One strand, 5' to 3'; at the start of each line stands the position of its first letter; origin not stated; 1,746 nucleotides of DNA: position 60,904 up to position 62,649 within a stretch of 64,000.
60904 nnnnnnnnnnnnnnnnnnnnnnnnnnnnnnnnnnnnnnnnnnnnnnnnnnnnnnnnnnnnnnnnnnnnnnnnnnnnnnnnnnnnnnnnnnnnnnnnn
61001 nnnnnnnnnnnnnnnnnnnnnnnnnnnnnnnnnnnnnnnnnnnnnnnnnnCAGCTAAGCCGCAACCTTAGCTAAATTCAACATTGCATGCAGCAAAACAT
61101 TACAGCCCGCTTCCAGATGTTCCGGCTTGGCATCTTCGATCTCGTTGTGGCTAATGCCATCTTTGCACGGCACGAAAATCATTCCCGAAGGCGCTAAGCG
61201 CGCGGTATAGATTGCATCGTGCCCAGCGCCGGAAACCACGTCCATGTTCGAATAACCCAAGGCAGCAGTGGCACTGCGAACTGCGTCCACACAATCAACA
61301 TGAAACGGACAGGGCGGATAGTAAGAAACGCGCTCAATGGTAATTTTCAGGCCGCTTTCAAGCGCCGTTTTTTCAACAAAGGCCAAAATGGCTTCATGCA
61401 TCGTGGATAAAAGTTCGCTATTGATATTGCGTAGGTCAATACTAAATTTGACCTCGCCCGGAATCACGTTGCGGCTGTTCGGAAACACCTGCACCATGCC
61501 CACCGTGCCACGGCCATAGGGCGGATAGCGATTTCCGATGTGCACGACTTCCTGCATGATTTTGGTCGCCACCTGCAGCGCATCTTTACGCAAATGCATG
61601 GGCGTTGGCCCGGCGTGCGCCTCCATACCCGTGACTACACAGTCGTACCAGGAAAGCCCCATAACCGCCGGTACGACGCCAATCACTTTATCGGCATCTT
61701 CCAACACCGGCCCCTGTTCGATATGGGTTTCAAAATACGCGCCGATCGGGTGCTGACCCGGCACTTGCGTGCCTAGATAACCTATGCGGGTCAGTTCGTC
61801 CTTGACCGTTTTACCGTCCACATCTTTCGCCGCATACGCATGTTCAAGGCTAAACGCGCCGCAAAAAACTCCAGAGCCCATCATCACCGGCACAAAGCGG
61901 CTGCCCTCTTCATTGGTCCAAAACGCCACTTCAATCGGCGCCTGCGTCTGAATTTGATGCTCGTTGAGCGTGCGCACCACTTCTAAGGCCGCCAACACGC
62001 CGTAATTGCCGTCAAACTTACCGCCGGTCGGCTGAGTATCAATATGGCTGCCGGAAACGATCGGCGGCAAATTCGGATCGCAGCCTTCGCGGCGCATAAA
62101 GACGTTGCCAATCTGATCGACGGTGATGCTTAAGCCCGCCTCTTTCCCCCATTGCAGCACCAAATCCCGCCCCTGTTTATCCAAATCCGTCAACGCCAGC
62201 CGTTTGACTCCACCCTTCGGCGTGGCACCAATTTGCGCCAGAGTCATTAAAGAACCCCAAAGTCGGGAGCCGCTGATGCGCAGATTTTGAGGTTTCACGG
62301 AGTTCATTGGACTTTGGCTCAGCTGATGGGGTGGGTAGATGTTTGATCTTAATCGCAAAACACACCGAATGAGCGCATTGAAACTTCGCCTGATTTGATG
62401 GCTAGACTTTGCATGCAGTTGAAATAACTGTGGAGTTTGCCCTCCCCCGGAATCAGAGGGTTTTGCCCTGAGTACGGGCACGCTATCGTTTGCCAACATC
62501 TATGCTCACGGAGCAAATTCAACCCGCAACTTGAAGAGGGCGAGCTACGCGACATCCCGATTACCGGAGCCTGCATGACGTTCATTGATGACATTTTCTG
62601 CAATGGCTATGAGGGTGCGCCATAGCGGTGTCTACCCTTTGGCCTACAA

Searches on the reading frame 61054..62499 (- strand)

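Call 6: search_protein_families(library=pfam, proteins=[window:61054-62499:-], max_evalue=0.01)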
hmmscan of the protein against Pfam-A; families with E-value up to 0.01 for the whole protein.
window:61054-62499:- (481 aa): 3 families
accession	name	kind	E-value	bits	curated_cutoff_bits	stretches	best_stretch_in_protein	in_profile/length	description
PF01546.33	Peptidase_M20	-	5.9e-29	101.9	24.6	1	150-474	3-205/206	Peptidase family M20/M25/M40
PF07687.19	M20_dimer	-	1.2e-06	28.8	21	1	280-380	4-104/107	Peptidase dimerisation domain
PF04389.22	Peptidase_M28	-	3.5e-06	27.3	21.3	1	132-213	1-77/193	Peptidase family M28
